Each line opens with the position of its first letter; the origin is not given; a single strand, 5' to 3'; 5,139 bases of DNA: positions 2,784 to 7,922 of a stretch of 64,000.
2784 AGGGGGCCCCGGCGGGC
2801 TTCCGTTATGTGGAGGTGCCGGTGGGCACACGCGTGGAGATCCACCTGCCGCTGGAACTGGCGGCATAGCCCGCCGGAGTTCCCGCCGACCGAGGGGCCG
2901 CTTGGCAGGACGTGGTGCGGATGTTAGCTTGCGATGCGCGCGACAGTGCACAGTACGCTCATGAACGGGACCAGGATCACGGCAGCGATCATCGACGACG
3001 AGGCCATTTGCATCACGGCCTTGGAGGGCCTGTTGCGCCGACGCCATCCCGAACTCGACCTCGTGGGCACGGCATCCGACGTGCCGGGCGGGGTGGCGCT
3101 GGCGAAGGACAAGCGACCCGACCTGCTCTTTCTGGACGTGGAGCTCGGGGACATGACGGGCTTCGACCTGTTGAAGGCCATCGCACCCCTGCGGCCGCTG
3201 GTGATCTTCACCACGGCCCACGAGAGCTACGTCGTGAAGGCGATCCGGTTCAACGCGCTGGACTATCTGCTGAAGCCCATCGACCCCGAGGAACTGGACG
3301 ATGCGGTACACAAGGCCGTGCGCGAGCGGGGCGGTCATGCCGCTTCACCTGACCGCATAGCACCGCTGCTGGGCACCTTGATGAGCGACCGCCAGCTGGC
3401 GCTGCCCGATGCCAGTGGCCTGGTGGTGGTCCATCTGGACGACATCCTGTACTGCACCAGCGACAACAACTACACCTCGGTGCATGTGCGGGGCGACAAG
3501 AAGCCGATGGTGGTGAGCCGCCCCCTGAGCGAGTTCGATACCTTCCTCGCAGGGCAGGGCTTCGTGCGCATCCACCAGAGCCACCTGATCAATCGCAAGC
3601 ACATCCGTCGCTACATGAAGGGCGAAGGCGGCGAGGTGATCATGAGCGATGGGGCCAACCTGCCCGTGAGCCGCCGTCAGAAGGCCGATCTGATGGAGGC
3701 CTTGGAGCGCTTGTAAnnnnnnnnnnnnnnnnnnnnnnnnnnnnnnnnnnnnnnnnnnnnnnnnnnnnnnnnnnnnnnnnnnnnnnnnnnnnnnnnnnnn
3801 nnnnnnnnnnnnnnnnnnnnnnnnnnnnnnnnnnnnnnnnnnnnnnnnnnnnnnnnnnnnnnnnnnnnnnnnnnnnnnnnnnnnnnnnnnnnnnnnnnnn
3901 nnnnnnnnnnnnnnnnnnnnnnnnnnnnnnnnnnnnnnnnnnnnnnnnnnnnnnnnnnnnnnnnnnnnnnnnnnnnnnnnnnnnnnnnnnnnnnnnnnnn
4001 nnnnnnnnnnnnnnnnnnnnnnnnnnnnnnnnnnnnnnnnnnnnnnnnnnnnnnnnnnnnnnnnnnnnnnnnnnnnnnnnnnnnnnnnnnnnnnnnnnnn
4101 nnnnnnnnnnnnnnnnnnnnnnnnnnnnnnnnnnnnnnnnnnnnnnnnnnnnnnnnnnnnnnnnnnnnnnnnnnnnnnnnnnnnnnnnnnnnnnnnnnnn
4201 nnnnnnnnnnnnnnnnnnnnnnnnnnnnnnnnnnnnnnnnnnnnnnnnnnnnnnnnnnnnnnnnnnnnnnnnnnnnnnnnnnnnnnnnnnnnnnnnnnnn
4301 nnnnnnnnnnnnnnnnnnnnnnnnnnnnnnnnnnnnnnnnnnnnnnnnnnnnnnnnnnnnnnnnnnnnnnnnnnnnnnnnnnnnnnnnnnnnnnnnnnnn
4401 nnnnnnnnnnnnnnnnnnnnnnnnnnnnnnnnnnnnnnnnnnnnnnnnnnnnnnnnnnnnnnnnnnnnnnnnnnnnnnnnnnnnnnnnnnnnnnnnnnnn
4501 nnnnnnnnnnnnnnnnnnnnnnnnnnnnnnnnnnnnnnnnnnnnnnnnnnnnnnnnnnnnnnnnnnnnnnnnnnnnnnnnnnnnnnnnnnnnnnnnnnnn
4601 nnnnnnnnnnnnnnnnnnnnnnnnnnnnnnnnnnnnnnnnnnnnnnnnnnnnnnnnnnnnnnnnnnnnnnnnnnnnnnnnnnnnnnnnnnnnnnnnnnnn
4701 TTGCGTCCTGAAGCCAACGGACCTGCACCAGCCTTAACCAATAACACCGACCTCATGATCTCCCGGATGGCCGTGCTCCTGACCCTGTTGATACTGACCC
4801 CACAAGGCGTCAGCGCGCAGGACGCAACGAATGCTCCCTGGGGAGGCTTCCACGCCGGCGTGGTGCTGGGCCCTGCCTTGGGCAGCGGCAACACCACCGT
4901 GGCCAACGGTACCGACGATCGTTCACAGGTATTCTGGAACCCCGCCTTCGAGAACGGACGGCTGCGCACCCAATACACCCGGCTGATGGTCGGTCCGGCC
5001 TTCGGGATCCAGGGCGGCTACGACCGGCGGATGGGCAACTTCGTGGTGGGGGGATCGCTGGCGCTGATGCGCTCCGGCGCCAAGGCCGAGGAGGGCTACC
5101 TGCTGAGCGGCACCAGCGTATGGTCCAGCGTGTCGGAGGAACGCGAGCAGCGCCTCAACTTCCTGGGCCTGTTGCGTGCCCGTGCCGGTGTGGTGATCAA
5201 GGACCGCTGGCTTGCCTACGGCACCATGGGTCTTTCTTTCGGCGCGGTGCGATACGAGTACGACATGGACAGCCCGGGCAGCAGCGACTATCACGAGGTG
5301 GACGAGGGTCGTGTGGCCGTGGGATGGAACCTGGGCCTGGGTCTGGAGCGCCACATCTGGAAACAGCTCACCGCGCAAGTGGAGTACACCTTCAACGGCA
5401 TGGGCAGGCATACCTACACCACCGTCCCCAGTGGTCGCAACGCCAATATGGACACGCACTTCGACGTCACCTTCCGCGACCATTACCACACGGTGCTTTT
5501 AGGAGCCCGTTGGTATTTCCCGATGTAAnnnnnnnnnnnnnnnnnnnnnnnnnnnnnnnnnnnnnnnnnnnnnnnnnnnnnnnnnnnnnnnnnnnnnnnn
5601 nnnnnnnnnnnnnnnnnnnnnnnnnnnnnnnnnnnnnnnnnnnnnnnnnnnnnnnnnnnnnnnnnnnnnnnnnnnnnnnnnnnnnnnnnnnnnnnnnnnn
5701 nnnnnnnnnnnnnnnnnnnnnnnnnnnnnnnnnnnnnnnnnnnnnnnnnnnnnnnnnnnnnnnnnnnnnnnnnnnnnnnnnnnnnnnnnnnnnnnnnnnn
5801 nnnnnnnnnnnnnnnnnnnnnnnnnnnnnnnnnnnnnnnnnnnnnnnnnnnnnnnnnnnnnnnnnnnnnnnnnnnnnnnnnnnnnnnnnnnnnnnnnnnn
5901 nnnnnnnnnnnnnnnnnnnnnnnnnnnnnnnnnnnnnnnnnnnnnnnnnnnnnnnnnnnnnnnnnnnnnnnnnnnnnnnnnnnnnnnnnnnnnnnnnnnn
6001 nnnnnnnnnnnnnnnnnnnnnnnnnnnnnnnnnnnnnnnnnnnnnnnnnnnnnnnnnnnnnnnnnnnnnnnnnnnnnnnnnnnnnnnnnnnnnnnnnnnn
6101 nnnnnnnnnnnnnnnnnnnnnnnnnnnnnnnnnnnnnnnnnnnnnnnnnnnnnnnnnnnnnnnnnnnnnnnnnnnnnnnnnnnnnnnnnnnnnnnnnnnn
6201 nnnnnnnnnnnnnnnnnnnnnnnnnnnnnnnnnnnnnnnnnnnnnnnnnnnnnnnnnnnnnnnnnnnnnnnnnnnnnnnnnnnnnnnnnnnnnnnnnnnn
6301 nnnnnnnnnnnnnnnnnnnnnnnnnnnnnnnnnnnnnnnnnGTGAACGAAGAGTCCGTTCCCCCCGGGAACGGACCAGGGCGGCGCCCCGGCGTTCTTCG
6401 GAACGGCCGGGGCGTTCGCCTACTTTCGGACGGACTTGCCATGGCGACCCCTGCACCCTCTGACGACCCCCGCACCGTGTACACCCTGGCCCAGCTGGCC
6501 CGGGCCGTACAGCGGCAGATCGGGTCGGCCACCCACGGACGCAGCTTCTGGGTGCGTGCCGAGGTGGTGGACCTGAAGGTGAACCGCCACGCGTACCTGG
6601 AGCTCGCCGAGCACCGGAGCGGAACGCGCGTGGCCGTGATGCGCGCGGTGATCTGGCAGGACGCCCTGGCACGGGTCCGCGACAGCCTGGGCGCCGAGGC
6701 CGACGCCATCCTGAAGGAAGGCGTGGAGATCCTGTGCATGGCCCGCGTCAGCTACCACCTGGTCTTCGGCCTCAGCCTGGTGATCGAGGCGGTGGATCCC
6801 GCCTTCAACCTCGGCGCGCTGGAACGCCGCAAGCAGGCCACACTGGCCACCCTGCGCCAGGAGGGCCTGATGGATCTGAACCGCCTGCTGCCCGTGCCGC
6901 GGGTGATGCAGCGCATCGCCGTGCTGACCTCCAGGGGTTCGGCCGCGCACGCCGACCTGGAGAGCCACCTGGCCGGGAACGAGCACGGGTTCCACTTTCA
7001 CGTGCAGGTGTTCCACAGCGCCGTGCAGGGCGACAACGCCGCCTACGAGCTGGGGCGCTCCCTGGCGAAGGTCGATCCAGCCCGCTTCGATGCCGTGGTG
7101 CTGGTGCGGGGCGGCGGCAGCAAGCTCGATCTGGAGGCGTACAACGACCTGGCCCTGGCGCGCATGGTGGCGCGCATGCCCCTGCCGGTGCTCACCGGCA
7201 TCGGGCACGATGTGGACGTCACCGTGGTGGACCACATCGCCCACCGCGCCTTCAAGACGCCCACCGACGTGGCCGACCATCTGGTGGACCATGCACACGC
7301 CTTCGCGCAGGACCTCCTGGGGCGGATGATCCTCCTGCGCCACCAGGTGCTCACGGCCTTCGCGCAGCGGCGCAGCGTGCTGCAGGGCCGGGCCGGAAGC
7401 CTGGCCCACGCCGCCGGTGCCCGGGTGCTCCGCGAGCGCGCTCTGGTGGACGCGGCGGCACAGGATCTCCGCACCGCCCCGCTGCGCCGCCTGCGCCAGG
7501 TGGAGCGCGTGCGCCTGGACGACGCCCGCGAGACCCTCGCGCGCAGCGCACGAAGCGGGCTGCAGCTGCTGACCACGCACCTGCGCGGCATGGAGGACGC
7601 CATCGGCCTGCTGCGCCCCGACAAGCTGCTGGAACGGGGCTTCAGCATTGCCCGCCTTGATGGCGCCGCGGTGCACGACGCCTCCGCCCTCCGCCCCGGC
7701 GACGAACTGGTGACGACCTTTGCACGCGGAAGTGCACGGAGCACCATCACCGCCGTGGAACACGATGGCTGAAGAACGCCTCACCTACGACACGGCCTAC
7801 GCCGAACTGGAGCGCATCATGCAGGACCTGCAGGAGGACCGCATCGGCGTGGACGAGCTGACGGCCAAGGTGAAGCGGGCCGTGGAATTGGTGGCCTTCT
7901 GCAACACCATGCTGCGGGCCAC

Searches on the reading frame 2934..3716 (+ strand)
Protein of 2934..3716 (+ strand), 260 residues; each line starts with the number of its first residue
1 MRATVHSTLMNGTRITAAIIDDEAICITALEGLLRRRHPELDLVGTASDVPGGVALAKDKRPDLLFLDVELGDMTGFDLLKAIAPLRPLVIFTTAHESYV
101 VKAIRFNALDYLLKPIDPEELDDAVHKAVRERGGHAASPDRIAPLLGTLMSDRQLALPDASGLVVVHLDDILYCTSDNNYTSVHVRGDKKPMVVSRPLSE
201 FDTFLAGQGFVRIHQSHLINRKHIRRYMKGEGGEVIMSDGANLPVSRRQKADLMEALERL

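Call 67: search_protein_families(library=pfam, proteins=[window:2934-3716:+], max_evalue=0.001)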
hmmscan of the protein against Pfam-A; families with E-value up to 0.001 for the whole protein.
window:2934-3716:+ (260 aa): 2 families
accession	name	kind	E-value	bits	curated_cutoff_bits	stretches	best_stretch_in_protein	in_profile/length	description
PF04397.21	LytTR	-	1.8e-19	70.2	22.6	1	162-257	2-97/98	LytTr DNA-binding domain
PF00072.30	Response_reg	-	3.9e-19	69.3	30.2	1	18-125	2-110/111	Response regulator receiver domain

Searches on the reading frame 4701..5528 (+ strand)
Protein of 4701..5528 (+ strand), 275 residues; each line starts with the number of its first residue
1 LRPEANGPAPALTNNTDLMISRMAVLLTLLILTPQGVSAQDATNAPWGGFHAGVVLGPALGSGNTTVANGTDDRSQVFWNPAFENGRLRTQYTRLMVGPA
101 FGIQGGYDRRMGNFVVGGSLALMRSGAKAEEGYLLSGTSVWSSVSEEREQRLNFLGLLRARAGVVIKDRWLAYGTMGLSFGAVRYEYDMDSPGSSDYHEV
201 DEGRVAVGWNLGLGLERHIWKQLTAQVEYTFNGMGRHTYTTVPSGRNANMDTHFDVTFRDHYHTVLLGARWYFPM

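Call 67: search_protein_families(library=pfam, proteins=[window:4701-5528:+], max_evalue=0.001)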
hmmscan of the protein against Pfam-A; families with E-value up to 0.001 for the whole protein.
window:4701-5528:+ (275 aa): 1 family
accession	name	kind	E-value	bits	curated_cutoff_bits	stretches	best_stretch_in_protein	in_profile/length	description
PF13505.12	OMP_b-brl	-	4e-11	43.8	28.7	1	36-248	8-158/175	Outer membrane protein beta-barrel domain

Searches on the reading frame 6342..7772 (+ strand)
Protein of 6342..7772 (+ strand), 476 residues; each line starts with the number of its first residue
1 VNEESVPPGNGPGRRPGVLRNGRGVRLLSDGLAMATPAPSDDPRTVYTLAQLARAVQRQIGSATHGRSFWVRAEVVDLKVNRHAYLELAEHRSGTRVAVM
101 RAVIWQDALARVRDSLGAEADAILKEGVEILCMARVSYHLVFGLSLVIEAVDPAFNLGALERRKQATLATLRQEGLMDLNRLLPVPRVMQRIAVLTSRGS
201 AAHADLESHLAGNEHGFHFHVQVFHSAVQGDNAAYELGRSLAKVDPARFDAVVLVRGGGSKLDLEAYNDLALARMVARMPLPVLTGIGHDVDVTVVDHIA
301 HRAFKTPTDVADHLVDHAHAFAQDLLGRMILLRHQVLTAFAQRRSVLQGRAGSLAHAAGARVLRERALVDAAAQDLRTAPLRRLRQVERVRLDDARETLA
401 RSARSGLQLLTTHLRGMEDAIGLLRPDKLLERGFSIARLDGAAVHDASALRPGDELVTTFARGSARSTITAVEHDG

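Call 67: search_protein_families(library=pfam, proteins=[window:6342-7772:+], max_evalue=0.001)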
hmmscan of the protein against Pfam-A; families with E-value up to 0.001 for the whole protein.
window:6342-7772:+ (476 aa): 2 families
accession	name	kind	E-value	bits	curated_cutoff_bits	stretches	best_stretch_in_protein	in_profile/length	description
PF02601.20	Exonuc_VII_L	-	7.7e-56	190.3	35.9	1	176-467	1-314/315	Exonuclease VII, large subunit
PF13742.12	tRNA_anti_2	-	3.9e-12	46.7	27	1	47-151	1-94/95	OB-fold nucleic acid binding domain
